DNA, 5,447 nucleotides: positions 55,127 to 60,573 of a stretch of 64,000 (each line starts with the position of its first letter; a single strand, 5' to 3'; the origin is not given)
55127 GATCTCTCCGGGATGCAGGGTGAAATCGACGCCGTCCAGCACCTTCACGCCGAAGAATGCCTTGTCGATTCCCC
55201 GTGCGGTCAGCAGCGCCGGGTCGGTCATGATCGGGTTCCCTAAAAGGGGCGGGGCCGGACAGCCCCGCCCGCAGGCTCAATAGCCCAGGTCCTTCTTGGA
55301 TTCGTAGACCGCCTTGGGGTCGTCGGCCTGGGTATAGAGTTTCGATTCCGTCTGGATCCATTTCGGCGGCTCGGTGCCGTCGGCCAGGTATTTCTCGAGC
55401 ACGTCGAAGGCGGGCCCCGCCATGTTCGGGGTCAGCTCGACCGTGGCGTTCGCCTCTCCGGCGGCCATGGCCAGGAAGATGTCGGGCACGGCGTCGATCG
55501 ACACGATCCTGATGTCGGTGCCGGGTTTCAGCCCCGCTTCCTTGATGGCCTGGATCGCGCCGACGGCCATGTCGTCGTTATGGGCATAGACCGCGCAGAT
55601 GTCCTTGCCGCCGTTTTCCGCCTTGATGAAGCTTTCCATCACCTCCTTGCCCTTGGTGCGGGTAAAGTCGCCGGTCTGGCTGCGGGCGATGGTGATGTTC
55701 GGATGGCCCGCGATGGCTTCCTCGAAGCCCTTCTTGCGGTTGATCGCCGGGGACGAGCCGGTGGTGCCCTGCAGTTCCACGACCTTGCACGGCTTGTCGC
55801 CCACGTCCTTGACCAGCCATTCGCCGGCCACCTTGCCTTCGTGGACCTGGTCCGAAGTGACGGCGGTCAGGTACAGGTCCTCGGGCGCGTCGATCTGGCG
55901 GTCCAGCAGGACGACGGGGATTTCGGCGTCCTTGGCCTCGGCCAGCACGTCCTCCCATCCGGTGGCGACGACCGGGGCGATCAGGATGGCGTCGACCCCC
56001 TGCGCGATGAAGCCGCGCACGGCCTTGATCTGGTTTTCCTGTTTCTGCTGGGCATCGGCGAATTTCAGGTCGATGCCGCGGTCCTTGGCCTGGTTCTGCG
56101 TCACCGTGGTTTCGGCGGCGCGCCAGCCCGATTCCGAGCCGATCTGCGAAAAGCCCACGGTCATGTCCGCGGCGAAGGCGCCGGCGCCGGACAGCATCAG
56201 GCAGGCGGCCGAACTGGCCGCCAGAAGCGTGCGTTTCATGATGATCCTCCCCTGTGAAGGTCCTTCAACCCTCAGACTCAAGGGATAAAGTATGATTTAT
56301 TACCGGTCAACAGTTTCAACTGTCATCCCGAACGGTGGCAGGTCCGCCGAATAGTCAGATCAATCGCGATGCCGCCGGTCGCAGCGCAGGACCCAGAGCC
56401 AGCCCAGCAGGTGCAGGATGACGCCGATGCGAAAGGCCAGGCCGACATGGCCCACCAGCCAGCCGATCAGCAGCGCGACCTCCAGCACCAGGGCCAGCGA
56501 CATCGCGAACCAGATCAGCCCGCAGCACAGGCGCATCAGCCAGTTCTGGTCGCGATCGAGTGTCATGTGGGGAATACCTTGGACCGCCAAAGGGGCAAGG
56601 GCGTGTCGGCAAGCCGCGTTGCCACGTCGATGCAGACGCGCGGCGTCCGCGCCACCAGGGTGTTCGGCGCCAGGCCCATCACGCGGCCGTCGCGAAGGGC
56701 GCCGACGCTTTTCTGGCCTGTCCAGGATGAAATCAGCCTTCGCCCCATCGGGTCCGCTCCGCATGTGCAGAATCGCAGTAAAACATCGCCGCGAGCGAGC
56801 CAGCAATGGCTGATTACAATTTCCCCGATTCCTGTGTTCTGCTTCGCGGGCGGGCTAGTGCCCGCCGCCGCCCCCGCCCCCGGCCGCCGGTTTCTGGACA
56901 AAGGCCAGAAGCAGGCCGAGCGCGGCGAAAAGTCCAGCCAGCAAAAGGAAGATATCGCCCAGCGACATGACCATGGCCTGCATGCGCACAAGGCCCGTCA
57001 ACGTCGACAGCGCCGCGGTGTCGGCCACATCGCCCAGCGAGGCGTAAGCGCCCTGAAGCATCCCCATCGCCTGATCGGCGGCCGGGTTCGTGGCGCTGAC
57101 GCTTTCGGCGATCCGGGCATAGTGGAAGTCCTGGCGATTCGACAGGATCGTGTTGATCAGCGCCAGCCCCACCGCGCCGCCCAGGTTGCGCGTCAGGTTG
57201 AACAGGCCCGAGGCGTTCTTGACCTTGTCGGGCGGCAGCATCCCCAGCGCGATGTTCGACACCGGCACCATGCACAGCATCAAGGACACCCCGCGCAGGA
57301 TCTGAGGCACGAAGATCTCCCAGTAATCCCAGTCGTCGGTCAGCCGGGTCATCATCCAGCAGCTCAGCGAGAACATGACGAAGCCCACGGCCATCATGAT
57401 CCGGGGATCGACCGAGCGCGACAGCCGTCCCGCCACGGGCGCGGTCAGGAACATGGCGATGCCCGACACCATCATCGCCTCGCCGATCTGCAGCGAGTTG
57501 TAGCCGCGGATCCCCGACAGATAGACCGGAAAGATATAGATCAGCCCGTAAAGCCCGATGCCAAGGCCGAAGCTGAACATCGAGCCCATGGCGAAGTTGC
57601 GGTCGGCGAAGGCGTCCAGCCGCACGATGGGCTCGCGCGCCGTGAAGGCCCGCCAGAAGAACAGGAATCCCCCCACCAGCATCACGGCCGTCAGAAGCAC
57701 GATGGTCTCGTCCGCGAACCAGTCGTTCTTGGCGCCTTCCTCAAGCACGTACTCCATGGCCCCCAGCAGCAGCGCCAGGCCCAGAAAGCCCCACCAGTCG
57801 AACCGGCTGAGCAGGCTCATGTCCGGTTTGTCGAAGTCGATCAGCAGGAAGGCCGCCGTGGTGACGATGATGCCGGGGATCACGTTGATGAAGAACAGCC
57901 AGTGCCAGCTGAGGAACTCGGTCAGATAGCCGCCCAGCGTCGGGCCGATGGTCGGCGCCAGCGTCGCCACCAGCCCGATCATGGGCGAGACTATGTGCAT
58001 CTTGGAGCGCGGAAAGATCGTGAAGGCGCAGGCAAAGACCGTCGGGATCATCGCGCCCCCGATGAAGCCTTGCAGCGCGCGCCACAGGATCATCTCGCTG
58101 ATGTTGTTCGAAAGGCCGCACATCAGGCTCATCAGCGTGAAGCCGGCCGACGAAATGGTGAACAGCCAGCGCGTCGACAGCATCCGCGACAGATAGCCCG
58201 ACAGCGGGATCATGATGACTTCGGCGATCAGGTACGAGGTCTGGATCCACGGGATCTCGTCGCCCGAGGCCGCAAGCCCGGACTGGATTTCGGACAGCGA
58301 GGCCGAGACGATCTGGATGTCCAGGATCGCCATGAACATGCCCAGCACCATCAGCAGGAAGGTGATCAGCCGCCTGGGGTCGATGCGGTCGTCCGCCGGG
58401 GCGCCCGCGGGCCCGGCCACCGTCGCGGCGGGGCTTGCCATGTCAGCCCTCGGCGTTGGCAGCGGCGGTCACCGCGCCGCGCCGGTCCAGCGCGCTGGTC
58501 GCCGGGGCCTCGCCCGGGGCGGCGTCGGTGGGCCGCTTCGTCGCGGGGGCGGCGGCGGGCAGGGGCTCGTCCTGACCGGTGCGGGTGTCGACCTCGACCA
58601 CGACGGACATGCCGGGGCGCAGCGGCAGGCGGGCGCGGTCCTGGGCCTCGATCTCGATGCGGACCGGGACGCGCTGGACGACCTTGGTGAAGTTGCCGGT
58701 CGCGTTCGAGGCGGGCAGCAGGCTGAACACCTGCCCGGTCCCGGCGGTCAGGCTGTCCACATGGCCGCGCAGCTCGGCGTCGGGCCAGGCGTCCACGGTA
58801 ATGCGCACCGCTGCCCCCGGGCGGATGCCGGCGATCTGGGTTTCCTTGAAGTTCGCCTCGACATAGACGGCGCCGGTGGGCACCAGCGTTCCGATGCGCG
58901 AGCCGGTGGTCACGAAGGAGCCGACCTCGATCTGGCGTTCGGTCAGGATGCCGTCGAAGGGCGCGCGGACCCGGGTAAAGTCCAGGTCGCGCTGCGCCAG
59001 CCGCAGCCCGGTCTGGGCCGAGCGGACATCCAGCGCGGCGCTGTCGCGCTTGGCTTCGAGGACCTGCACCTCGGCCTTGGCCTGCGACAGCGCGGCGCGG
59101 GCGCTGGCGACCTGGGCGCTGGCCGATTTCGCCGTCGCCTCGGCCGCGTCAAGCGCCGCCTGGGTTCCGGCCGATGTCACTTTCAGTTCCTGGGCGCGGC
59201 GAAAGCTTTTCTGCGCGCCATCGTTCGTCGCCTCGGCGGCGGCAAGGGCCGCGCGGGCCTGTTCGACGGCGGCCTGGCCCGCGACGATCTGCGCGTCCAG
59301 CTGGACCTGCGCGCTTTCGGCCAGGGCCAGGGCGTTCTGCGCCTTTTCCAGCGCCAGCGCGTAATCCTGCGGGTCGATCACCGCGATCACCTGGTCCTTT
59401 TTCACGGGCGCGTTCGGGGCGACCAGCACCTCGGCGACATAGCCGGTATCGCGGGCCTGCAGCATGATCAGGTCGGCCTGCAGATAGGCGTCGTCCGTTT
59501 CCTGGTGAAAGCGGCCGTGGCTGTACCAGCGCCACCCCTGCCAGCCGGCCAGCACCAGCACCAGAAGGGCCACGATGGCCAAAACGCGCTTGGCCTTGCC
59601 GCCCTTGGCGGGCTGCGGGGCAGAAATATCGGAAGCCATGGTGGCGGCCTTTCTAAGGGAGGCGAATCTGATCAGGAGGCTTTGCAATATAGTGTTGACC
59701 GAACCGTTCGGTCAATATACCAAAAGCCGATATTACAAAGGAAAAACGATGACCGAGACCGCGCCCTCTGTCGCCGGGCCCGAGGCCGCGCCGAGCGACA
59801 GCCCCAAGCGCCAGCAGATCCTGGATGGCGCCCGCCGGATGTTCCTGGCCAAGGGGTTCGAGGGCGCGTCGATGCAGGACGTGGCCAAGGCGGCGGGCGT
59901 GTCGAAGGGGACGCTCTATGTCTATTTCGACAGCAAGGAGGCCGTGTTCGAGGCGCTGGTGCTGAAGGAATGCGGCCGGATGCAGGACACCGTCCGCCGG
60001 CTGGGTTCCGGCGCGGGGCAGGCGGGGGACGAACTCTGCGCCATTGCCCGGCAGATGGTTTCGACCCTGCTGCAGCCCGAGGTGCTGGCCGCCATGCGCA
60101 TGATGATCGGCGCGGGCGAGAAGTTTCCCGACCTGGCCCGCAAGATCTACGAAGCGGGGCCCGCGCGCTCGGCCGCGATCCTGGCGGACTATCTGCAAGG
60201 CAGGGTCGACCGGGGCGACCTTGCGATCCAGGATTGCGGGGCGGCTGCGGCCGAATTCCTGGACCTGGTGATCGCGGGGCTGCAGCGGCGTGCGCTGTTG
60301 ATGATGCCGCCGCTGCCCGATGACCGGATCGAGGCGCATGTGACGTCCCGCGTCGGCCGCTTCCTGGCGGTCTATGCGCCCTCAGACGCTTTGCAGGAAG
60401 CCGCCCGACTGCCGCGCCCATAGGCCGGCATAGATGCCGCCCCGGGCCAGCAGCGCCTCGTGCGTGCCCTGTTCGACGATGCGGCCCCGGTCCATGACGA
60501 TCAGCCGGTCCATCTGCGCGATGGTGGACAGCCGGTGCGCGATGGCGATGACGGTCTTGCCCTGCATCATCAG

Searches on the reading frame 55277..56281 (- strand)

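Call 21: search_protein_families(library=pfam, proteins=[window:55277-56281:-], max_evalue=0.00001)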
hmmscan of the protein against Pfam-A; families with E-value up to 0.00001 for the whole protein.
window:55277-56281:- (334 aa): 3 families
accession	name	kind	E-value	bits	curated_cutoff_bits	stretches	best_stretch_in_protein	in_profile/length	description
PF13407.12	Peripla_BP_4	-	4.9e-47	161.1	35.1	1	43-292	2-247/258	Periplasmic binding protein domain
PF00532.27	Peripla_BP_1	-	4.7e-22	79.2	22.2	1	54-263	16-221/281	Periplasmic binding proteins and sugar binding domain of LacI family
PF13377.12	Peripla_BP_3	-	4.6e-09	37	26.5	1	173-264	20-112/167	Periplasmic binding protein-like domain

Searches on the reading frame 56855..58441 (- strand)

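Call 58: search_protein_families(library=pfam, proteins=[window:56855-58441:-], max_evalue=0.001)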
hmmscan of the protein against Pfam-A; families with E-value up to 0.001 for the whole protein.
window:56855-58441:- (528 aa): 1 family
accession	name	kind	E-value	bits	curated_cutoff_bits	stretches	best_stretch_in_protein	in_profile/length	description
PF07690.21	MFS_1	-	2.1e-41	142.4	33.4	1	32-425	2-346/347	Major Facilitator Superfamily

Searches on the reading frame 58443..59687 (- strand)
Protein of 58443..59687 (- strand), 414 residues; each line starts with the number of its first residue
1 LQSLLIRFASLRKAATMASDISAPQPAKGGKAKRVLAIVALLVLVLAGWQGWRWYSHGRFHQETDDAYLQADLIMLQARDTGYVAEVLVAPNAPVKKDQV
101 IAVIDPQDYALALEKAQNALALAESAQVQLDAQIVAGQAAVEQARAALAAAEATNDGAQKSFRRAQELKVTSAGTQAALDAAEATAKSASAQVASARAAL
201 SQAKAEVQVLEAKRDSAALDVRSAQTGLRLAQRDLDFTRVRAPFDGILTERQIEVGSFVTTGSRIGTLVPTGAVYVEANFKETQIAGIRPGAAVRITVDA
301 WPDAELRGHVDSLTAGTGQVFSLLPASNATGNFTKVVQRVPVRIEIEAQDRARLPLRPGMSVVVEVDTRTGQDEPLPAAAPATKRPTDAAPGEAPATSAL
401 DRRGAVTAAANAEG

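Call 58: search_protein_families(library=pfam, proteins=[window:58443-59687:-], max_evalue=0.001)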
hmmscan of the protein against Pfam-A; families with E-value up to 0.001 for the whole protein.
window:58443-59687:- (414 aa): 4 families
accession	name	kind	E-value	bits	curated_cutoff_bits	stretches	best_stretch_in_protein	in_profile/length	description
PF13437.12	HlyD_3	-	1.2e-15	58.5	22.2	1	240-359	2-106/106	HlyD family secretion protein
PF16576.10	HlyD_D23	-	1.2e-13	51.3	30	1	71-313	17-184/214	Barrel-sandwich domain of CusB or HlyD membrane-fusion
PF00529.27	CusB_dom_1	-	3e-10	40.7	26.5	1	90-368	12-89/89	Cation efflux system protein CusB domain 1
PF13533.13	Biotin_lipoyl_2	-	7.5e-05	22.9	29.8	0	82-105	9-32/32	Biotin-lipoyl like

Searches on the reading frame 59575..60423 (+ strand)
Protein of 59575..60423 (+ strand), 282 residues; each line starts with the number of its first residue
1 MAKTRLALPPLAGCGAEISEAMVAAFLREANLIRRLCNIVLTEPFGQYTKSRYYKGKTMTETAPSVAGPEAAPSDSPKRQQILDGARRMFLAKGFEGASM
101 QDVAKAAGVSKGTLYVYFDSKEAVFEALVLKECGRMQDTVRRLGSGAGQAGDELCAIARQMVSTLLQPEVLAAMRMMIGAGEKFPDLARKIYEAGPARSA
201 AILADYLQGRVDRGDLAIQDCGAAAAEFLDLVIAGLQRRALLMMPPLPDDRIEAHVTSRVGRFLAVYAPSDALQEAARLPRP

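Call 58: search_protein_families(library=pfam, proteins=[window:59575-60423:+], max_evalue=0.001)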
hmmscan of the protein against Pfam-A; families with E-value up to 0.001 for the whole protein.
window:59575-60423:+ (282 aa): 3 families
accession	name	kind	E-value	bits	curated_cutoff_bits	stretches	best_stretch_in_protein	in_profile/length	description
PF14246.11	TetR_C_7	-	1.4e-29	102.9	22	1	153-269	2-119/119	AefR-like transcriptional repressor, C-terminal domain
PF00440.29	TetR_N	-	1.7e-19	69.8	24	1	82-128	1-47/47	Bacterial regulatory proteins, tetR family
PF16859.10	TetR_C_11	-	1.9e-07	31.8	32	1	149-256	6-110/113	Tetracyclin repressor-like, C-terminal domain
